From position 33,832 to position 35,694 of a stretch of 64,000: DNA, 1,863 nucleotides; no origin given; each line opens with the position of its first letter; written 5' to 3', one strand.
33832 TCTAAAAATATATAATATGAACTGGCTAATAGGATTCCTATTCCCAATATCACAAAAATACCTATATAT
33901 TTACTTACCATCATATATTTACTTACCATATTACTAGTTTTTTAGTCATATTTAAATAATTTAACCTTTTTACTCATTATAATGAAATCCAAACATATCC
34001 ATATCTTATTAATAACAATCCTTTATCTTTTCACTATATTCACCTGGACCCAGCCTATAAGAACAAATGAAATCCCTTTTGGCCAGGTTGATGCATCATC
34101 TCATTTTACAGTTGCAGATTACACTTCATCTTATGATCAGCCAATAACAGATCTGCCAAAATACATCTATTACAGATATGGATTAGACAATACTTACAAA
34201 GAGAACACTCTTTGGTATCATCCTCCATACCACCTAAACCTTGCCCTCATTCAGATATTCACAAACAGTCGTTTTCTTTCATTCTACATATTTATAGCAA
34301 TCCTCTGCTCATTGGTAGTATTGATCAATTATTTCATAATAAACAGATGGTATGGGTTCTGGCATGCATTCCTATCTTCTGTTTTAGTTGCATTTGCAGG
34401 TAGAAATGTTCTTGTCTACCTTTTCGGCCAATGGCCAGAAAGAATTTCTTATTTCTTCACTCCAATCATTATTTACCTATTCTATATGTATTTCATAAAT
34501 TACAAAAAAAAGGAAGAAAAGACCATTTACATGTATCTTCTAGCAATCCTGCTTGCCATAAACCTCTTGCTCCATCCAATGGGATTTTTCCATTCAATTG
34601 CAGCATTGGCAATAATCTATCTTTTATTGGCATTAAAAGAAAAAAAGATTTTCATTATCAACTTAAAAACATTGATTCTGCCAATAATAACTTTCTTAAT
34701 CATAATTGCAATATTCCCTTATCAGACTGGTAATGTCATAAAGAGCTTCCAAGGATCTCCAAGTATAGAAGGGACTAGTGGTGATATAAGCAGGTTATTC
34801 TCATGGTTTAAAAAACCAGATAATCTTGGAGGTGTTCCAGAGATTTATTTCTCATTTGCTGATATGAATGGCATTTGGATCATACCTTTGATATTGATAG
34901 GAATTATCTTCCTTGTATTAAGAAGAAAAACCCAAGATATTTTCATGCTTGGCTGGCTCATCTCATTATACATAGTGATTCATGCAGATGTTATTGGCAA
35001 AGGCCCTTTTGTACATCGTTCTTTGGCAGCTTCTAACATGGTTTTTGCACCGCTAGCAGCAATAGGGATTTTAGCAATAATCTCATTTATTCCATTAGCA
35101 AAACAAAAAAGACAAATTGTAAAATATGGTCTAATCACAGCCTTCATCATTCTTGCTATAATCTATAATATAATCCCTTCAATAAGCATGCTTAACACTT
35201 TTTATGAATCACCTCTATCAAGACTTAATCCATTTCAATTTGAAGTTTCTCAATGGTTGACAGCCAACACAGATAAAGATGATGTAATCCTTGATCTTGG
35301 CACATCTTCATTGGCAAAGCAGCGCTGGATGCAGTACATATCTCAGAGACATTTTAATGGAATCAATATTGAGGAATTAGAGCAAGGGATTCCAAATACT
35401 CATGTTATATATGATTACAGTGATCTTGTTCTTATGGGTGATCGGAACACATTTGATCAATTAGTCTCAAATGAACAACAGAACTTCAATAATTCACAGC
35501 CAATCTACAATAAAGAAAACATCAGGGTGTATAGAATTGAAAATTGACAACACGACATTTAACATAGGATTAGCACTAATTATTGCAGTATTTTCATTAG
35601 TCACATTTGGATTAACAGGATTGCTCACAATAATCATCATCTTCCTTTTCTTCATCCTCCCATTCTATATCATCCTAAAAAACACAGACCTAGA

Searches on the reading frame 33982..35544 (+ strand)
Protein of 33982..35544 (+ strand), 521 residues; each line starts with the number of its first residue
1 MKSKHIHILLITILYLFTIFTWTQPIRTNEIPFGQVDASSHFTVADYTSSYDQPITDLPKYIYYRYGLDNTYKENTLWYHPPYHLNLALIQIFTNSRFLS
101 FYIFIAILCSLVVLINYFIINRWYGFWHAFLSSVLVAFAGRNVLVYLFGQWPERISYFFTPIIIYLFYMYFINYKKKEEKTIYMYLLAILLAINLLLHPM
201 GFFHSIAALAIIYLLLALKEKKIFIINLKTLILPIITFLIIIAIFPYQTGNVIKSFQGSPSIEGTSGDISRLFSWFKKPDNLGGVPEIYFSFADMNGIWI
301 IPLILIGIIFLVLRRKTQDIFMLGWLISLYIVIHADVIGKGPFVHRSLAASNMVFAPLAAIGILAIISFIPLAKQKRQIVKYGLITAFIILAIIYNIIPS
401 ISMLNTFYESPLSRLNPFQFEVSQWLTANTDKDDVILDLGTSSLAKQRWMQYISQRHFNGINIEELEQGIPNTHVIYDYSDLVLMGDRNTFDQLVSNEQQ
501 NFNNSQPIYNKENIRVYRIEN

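Call 37: search_protein_families(library=pfam, proteins=[window:33982-35544:+], max_evalue=0.00001)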
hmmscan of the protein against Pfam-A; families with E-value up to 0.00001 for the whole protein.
window:33982-35544:+ (521 aa): 2 families
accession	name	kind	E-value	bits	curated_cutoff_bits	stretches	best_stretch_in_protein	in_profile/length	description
PF20176.3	DUF6541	-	3.2e-10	39.4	29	1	102-396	189-489/646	Family of unknown function (DUF6541)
PF10131.15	PTPS_related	-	2.4e-07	30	26.4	1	82-403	8-309/621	6-pyruvoyl-tetrahydropterin synthase related domain; membrane protein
